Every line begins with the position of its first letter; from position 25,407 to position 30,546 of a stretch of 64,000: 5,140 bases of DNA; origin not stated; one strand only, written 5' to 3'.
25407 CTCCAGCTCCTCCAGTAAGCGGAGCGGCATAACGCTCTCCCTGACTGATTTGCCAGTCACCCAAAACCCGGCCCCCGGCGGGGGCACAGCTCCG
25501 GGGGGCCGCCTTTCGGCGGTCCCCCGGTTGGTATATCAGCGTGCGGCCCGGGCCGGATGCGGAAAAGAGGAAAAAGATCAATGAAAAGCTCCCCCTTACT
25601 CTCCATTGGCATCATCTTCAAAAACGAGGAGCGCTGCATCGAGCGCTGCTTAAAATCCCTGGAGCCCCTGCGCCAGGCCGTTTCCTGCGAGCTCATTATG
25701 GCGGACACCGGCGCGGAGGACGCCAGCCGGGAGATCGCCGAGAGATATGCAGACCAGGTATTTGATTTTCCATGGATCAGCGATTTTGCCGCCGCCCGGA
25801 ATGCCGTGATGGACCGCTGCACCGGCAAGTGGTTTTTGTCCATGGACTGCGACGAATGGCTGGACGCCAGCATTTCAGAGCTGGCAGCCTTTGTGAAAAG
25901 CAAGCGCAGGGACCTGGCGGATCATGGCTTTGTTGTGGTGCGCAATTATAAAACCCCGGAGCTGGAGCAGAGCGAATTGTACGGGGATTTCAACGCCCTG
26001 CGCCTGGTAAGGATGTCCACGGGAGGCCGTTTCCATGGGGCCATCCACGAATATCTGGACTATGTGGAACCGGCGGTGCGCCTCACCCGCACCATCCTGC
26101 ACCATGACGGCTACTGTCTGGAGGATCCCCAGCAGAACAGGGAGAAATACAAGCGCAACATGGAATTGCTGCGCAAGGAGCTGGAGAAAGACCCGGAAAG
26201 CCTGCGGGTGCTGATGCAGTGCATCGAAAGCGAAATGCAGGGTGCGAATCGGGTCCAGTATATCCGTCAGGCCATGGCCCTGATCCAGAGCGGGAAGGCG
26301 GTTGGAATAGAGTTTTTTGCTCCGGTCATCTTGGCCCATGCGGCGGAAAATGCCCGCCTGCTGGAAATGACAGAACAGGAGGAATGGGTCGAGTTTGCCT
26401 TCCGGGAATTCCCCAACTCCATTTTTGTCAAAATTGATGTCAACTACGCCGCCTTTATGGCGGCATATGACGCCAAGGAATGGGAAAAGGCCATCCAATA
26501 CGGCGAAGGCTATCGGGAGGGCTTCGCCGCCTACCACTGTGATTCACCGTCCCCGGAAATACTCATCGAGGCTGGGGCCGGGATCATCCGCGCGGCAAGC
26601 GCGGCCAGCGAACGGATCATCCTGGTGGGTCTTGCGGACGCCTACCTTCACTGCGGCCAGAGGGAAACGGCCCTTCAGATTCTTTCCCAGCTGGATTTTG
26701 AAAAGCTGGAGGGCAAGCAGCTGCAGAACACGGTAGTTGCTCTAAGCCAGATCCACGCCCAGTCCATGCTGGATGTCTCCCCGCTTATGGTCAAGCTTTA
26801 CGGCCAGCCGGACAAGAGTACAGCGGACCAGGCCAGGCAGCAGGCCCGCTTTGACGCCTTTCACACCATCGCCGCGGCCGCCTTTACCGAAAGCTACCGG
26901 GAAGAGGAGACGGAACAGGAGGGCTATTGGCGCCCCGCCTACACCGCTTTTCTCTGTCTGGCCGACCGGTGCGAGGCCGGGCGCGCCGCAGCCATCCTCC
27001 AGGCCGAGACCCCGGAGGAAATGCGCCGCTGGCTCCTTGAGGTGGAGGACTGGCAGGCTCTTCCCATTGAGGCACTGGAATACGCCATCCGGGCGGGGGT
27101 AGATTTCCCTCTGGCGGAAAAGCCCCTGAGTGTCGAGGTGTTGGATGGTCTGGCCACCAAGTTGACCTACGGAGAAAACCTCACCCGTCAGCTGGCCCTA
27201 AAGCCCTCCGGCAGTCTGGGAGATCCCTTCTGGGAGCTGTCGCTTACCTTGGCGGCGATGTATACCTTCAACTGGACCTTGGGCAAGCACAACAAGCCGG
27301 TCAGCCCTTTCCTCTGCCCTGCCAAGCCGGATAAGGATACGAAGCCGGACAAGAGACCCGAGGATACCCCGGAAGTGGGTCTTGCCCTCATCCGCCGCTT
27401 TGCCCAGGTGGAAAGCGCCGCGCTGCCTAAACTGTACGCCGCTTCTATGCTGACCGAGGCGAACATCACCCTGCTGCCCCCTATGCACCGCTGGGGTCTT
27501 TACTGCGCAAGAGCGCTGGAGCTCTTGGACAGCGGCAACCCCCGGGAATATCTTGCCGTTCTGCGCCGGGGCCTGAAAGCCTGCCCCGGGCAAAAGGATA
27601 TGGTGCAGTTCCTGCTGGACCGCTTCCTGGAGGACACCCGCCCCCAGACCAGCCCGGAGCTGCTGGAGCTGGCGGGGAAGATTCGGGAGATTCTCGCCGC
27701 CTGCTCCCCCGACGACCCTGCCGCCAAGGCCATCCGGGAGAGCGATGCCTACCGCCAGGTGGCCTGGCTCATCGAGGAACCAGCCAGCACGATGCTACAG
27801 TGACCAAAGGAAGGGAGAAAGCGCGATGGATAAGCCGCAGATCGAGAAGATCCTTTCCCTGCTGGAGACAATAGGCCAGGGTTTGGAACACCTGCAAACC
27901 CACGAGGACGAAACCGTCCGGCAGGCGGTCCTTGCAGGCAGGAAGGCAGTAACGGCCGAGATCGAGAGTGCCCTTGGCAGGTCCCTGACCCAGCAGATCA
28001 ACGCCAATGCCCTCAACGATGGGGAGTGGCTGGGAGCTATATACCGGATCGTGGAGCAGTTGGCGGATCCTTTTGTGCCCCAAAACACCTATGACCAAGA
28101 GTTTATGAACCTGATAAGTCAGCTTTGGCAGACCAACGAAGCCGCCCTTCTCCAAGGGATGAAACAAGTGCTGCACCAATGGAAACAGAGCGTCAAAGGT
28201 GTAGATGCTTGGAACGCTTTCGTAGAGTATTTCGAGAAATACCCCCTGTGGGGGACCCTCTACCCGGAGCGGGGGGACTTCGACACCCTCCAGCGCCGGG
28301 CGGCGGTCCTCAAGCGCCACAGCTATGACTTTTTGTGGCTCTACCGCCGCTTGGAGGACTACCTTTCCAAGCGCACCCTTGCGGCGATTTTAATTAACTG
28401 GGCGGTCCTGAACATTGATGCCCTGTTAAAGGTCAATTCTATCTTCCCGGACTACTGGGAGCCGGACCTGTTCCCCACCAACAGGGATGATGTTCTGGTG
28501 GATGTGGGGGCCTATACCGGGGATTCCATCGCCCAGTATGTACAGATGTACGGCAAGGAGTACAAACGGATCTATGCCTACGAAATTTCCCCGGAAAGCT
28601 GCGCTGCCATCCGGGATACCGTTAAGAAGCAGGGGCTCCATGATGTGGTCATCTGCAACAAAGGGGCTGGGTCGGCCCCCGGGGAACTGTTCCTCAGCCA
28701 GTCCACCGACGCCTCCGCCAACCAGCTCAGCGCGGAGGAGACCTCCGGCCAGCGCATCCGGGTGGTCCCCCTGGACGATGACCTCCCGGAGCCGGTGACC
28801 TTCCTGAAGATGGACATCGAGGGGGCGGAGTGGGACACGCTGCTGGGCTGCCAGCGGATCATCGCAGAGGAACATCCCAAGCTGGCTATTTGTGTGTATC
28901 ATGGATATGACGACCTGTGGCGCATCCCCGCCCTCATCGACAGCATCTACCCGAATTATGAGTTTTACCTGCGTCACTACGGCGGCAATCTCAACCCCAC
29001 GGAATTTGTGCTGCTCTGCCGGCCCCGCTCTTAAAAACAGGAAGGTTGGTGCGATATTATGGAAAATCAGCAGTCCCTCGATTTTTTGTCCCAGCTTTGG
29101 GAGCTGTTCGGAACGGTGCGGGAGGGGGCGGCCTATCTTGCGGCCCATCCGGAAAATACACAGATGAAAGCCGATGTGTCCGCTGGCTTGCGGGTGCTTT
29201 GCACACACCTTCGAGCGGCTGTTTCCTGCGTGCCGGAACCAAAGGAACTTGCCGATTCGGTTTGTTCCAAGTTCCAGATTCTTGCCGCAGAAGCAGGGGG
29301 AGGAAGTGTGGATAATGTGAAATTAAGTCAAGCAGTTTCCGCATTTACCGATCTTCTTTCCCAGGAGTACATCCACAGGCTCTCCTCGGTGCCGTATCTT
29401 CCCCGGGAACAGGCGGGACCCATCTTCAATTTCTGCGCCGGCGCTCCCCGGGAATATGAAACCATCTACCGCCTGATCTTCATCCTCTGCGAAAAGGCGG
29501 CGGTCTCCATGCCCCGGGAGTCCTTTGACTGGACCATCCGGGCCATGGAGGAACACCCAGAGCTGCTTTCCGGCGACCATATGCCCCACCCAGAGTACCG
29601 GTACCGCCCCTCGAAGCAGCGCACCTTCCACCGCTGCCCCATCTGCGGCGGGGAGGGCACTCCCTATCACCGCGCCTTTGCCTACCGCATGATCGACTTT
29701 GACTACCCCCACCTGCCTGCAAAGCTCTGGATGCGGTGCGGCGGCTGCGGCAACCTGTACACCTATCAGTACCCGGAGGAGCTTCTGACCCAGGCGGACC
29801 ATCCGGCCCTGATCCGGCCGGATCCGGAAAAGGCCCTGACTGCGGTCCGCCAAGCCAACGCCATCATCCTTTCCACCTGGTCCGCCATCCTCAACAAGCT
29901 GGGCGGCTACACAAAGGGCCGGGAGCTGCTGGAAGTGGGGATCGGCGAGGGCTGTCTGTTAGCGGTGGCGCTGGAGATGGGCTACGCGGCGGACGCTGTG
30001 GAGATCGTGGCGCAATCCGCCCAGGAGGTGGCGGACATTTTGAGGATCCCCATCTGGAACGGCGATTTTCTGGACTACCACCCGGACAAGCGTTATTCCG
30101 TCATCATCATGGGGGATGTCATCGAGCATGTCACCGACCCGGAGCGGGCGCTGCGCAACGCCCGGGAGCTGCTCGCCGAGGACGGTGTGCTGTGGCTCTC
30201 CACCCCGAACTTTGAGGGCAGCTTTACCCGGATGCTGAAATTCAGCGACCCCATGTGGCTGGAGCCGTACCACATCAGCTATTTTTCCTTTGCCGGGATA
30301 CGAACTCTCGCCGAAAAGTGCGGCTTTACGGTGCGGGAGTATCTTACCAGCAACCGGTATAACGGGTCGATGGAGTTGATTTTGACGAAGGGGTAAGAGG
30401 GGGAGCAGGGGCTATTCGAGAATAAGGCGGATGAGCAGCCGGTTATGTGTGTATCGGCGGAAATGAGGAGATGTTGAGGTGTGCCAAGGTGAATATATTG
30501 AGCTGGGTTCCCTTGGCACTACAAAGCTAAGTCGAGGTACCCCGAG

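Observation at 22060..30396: ICE-borne flagellin phase-variation module analogous to Salmonella hin-fljBA, with CsrA possibly in the FljA role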

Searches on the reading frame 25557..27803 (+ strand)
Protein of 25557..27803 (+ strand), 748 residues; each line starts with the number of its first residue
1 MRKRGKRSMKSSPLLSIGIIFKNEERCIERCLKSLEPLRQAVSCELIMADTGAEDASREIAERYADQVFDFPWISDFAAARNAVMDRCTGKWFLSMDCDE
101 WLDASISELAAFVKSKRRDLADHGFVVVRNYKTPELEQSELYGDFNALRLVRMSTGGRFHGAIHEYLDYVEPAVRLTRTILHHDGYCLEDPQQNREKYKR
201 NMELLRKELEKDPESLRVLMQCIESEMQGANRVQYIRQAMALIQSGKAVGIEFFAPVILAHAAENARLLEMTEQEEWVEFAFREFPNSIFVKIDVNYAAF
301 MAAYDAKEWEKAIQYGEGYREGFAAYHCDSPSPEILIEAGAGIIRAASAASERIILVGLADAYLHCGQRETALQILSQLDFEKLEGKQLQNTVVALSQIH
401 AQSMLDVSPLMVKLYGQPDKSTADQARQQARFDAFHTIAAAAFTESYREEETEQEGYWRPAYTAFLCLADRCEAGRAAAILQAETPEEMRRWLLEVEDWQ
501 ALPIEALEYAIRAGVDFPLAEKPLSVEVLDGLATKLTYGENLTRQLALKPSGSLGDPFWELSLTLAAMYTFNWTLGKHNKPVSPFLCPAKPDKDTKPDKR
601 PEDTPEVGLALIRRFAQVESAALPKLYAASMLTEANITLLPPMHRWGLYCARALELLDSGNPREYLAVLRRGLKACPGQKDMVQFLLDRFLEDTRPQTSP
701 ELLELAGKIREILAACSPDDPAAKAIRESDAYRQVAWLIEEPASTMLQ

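Call 3: search_protein_families(library=pfam, proteins=[window:25557-27803:+])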
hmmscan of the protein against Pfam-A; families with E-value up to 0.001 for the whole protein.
window:25557-27803:+ (748 aa): 1 family
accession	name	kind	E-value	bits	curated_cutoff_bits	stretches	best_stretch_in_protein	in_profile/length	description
PF00535.33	Glycos_transf_2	-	5.2e-15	56.2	23.3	1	16-130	1-120/168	Glycosyl transferase family 2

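Call 84: find_homologous_proteins(query=window:25581-27803:+, max_evalue=1e-20)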
Query window:25581-27803:+ (740 aa): 1037 proteins with E <= 1e-20 among 8000 candidates; the best 120 are listed. Only proteins of 407 to 1295 residues were searched: fused or split forms outside these lengths cannot appear, so this answer is no evidence that the protein stands alone or is whole; lengths 'longer' or 'shorter' looks for them.
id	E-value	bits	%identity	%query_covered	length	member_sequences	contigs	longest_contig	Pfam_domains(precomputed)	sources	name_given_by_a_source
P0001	0.0e+0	1675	100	100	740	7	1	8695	PF00535.33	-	-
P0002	0.0e+0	1458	85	100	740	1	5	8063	PF00535.33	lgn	-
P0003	0.0e+0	1279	75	100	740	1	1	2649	PF00535.33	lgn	-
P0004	0.0e+0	1176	69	100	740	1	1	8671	PF00535.33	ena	-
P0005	1.1e-296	1004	62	99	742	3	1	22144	PF00535.33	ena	-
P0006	4.6e-294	995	60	100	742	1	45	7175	PF00535.33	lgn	-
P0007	7.1e-294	995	60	100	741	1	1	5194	PF00535.33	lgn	-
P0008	1.2e-293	994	60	100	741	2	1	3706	PF00535.33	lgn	-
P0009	4.4e-292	989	60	100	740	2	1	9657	PF00535.33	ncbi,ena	-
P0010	5.9e-289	978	61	100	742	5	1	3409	PF00535.33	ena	-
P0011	1.6e-288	977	59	100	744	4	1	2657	PF00535.33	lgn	-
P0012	2.6e-282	956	58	100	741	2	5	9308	PF13428.13,PF00535.33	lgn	-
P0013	3.4e-280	949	57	100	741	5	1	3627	PF00535.33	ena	-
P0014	2.6e-279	946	58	100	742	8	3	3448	PF13428.13,PF00535.33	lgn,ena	-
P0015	1.5e-278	944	58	100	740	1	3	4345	PF00535.33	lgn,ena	-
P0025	4.8e-273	926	57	100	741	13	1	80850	PF00535.33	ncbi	-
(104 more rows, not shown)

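Call 85: find_encoding_contigs(protein=P0025, flank=7000, max_places=2)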
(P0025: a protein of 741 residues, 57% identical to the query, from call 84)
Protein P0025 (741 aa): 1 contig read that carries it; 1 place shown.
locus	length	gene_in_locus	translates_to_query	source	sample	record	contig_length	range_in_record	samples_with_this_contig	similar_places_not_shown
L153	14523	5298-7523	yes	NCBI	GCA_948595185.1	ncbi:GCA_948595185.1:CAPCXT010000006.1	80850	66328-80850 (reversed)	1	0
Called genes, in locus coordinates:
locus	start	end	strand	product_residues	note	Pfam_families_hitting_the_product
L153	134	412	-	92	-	-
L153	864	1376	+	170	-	PF13560:HTH_31, PF01381:HTH_3, PF07022:Phage_CI_repr (weak), PF12844:HTH_19, PF13443:HTH_26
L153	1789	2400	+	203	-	PF00239:Resolvase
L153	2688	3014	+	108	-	PF02599:CsrA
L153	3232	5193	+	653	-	PF00669:Flagellin_N, PF00700:Flagellin_C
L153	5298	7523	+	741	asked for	PF00535:Glycos_transf_2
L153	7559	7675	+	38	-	-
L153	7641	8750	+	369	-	PF05050:Methyltransf_21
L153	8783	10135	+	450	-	PF13489:Methyltransf_23, PF08241:Methyltransf_11 (weak), PF08242:Methyltransf_12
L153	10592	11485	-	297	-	PF00528:BPD_transp_1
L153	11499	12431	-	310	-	PF00528:BPD_transp_1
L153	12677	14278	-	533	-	PF00072:Response_reg, PF17853:GGDEF_2 (weak), PF00165:HTH_AraC, PF12833:HTH_18, PF00165:HTH_AraC (weak)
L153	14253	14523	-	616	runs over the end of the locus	PF02743:dCache_1, PF00672:HAMP, PF06580:His_kinase, PF02518:HATPase_c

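Call 86: find_encoding_contigs(protein=P0005, flank=7000, max_places=2)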
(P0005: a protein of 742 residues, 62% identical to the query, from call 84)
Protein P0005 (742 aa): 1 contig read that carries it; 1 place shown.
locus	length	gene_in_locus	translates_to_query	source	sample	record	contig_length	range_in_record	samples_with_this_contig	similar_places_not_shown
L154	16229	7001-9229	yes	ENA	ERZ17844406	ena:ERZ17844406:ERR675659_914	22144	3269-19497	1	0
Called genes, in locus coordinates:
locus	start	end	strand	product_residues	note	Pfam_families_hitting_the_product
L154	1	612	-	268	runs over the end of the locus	PF03309:Pan_kinase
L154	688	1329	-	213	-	PF12822:ECF_trnsprt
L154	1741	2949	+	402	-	PF02441:Flavoprotein, PF04127:DFP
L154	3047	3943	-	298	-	PF01261:AP_endonuc_2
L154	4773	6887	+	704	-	PF00669:Flagellin_N, PF00700:Flagellin_C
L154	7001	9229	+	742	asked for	PF00535:Glycos_transf_2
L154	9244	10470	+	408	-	PF05050:Methyltransf_21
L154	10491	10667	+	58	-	-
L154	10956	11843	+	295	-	PF13489:Methyltransf_23, PF08241:Methyltransf_11 (weak), PF08242:Methyltransf_12 (weak)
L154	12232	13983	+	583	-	PF02837:Glyco_hydro_2_N, PF22666:Glyco_hydro_2_N2, PF00703:Glyco_hydro_2, PF02836:Glyco_hydro_2_C (faint)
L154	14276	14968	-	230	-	PF00392:GntR, PF09339:HTH_IclR (faint), PF13545:HTH_Crp_2 (faint), PF08279:HTH_11 (faint), PF13412:HTH_24 (faint), PF07729:FCD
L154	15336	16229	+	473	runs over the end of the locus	PF01565:FAD_binding_4, PF02913:FAD-oxidase_C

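Call 87: find_encoding_contigs(protein=P0002, flank=7000, max_places=3)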
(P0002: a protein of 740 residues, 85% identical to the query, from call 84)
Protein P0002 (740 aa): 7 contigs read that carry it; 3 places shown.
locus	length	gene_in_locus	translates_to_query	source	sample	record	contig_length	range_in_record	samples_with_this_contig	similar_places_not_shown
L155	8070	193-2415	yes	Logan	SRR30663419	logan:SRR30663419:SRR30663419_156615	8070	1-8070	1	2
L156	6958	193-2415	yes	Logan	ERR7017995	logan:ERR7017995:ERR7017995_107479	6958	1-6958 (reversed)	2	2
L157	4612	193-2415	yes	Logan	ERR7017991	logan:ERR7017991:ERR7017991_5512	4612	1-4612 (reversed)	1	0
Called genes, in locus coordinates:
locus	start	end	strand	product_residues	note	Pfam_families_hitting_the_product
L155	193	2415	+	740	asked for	PF00535:Glycos_transf_2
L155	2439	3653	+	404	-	PF05050:Methyltransf_21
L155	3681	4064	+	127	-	-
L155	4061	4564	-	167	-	PF13358:DDE_3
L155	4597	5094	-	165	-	PF13551:HTH_29 (faint), PF13592:HTH_33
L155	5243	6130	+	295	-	PF13489:Methyltransf_23, PF08241:Methyltransf_11 (weak), PF08242:Methyltransf_12 (weak)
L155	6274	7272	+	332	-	PF00924:MS_channel_2nd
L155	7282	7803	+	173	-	PF01476:LysM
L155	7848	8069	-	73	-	?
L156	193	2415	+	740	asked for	PF00535:Glycos_transf_2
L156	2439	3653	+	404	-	PF05050:Methyltransf_21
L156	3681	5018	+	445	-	PF13489:Methyltransf_23, PF08241:Methyltransf_11 (weak), PF08242:Methyltransf_12 (weak)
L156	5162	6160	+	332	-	PF00924:MS_channel_2nd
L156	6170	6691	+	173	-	PF01476:LysM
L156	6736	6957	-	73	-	?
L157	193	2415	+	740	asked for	PF00535:Glycos_transf_2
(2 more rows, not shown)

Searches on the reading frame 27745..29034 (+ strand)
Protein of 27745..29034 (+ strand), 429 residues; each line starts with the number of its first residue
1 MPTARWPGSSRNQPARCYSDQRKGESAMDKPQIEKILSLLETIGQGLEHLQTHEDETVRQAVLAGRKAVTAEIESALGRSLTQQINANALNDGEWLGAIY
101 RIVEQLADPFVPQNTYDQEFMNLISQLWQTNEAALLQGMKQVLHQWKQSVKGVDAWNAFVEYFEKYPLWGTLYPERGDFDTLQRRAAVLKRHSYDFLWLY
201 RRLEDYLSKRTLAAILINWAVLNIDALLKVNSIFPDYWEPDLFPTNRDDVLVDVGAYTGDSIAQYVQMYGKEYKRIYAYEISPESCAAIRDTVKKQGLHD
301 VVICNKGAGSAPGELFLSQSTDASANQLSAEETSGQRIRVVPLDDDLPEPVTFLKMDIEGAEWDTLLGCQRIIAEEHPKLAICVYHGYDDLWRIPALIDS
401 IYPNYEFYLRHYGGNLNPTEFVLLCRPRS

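Call 3: search_protein_families(library=pfam, proteins=[window:27745-29034:+])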
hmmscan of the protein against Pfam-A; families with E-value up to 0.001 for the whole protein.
window:27745-29034:+ (429 aa): 1 family
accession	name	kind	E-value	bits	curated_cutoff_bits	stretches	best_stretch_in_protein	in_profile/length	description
PF05050.19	Methyltransf_21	-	2.7e-13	50.8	22.7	1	253-383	1-146/173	Methyltransferase FkbM domain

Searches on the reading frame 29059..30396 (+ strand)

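Call 3: search_protein_families(library=pfam, proteins=[window:29059-30396:+])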
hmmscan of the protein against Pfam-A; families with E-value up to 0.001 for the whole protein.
window:29059-30396:+ (445 aa): 5 families
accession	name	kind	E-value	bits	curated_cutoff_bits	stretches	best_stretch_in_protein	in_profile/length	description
PF13489.12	Methyltransf_23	-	5.9e-19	68.8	27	1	274-427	9-163/164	Methyltransferase domain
PF08242.18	Methyltransf_12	-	5.7e-08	33.8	30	1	291-378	1-98/98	Methyltransferase domain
PF08241.18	Methyltransf_11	-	1.9e-07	32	21.2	1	291-379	1-94/95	Methyltransferase domain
PF13649.12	Methyltransf_25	-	1.8e-05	25.8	27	1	291-376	2-97/97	Methyltransferase domain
PF13847.12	Methyltransf_31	-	0.00034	20.8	27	1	287-399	4-128/145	Methyltransferase domain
